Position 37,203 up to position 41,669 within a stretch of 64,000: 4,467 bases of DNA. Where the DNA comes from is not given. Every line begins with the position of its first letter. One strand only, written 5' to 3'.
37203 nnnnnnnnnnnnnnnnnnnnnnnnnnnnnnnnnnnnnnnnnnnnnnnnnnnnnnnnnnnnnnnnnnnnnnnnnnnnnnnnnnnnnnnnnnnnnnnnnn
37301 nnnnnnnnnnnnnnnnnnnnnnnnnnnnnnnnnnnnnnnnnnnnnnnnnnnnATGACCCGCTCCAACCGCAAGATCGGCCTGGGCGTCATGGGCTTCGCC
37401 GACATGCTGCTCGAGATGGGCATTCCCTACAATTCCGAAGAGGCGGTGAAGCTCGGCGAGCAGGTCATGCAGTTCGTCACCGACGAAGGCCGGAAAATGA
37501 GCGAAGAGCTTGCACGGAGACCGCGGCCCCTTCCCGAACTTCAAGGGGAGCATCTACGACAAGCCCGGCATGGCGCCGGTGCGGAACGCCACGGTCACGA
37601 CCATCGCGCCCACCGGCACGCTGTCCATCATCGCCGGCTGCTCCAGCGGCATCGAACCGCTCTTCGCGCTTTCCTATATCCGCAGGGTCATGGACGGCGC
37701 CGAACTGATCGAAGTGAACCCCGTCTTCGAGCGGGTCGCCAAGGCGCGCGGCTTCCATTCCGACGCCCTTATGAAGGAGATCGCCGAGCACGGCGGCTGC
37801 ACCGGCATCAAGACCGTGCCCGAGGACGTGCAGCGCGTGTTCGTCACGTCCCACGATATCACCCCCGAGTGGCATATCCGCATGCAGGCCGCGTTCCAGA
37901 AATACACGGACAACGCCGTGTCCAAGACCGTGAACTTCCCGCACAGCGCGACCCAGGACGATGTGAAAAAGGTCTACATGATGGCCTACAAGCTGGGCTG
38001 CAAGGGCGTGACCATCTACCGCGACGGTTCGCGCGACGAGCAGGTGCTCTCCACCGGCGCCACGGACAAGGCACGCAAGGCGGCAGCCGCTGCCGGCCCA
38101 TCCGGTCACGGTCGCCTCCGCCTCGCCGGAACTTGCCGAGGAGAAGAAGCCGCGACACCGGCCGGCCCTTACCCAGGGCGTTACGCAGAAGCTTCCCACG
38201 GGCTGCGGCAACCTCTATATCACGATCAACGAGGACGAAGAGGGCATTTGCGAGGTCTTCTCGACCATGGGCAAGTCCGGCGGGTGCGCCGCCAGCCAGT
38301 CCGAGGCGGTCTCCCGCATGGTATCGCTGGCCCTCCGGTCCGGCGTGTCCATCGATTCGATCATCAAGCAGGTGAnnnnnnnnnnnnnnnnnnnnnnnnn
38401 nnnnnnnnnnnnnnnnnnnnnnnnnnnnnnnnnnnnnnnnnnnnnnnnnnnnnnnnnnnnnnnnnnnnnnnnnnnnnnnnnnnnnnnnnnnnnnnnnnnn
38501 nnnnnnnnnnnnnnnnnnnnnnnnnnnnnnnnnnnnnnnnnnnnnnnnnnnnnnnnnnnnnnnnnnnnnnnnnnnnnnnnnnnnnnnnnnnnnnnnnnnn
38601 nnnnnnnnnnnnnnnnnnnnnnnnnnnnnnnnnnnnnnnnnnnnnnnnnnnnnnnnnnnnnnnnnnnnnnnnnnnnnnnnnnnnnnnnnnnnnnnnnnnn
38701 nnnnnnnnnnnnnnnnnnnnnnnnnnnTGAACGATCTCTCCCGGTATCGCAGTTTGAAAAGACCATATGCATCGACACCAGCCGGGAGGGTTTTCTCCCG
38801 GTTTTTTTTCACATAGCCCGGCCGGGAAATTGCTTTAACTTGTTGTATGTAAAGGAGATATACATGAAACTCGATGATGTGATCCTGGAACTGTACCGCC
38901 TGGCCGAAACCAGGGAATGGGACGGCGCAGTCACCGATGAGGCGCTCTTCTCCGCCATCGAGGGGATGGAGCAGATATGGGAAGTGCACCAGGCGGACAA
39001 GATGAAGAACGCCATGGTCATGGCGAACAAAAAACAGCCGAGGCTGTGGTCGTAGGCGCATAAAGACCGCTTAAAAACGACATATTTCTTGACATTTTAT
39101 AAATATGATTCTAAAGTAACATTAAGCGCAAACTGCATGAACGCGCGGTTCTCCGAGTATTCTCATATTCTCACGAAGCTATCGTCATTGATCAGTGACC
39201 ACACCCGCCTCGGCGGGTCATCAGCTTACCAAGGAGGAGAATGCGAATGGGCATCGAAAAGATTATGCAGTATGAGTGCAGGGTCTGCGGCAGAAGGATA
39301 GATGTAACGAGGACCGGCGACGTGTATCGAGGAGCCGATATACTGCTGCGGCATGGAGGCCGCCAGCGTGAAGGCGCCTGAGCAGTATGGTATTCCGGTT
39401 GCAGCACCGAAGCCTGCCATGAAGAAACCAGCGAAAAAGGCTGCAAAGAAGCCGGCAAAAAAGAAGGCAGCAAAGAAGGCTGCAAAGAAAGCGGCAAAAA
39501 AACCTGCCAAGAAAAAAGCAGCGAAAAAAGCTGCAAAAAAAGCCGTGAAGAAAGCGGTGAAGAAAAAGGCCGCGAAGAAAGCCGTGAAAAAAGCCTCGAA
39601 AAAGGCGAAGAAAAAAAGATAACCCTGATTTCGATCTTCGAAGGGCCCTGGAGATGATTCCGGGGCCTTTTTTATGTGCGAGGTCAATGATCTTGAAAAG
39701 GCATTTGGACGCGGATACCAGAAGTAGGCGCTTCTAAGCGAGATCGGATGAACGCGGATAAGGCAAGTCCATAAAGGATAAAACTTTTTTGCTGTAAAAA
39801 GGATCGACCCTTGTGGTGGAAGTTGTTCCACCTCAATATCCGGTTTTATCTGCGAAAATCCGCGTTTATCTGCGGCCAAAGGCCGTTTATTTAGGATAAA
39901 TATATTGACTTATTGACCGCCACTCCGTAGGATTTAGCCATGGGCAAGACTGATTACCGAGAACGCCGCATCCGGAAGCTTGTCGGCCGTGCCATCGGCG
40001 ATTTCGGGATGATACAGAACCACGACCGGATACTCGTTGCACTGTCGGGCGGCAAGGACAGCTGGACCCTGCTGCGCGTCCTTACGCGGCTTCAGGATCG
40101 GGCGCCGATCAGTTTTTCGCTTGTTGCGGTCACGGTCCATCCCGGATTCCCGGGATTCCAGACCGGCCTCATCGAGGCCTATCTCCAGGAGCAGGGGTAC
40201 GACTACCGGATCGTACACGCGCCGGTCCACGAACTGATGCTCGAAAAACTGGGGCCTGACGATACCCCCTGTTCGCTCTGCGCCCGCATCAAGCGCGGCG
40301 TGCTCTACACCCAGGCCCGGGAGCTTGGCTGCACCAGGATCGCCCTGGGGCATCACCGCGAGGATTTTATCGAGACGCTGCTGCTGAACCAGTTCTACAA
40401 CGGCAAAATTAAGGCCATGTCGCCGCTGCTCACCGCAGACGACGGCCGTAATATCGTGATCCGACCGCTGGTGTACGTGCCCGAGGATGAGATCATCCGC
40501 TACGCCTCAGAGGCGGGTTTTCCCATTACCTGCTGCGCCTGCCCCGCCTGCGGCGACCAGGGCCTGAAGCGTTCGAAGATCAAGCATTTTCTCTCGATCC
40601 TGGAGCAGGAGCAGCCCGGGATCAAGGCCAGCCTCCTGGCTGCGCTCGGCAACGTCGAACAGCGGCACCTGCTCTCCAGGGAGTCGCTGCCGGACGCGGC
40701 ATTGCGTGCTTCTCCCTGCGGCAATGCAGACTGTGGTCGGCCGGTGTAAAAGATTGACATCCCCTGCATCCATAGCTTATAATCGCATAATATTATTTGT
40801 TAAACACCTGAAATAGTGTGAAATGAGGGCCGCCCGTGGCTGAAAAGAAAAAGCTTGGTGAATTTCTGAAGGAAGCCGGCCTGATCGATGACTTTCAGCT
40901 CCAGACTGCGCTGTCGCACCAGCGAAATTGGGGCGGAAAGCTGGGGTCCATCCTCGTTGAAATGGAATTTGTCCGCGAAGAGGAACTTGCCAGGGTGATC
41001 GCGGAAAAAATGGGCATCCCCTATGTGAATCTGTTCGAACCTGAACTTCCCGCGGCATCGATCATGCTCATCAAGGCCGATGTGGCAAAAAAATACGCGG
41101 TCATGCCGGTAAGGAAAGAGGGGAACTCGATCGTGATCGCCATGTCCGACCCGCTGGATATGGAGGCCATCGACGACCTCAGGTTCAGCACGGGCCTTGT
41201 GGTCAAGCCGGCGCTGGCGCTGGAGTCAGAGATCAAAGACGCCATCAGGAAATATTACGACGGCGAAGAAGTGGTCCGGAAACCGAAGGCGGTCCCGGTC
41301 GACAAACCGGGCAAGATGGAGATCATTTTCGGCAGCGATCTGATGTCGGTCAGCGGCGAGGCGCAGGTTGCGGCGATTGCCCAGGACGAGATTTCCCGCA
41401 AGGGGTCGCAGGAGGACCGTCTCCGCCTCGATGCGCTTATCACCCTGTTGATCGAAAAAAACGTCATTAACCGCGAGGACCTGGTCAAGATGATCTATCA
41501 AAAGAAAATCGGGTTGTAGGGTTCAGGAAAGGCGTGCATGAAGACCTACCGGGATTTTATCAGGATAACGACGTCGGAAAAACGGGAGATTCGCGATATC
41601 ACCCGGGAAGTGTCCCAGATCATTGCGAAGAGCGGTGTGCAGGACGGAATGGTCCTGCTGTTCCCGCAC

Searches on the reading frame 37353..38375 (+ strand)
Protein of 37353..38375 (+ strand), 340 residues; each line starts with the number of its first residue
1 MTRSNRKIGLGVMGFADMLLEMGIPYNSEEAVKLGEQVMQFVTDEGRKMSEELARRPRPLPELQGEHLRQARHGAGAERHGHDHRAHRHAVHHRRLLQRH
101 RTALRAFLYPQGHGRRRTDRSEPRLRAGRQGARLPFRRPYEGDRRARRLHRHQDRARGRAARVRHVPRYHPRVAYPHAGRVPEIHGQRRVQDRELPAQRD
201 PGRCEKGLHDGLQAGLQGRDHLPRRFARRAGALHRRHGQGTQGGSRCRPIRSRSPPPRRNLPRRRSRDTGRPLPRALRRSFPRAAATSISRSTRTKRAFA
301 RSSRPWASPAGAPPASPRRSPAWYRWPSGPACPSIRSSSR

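Call 76: search_protein_families(library=pfam, proteins=[window:37353-38375:+], max_evalue=0.00001)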
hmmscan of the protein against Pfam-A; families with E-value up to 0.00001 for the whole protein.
window:37353-38375:+ (340 aa): 1 family
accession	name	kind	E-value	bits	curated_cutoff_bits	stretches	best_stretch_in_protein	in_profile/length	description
PF02867.20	Ribonuc_red_lgC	-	3.8e-13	49.4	23.9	1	3-73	279-350/523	Ribonucleotide reductase, barrel domain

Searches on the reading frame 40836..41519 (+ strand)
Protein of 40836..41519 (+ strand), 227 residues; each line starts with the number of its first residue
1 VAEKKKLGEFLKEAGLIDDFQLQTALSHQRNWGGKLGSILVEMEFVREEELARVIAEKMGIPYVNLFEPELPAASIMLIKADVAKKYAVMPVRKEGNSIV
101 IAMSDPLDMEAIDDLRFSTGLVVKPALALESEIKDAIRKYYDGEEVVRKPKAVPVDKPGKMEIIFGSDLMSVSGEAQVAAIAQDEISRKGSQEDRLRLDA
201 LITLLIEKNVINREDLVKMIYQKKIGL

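Call 21: search_protein_families(library=pfam, proteins=[window:40836-41519:+], max_evalue=0.01)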
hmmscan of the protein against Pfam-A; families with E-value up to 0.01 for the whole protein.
window:40836-41519:+ (227 aa): 1 family
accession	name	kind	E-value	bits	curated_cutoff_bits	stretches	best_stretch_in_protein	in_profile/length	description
PF05157.20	MshEN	-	7e-24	84.1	23.1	1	59-145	1-88/90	MshEN domain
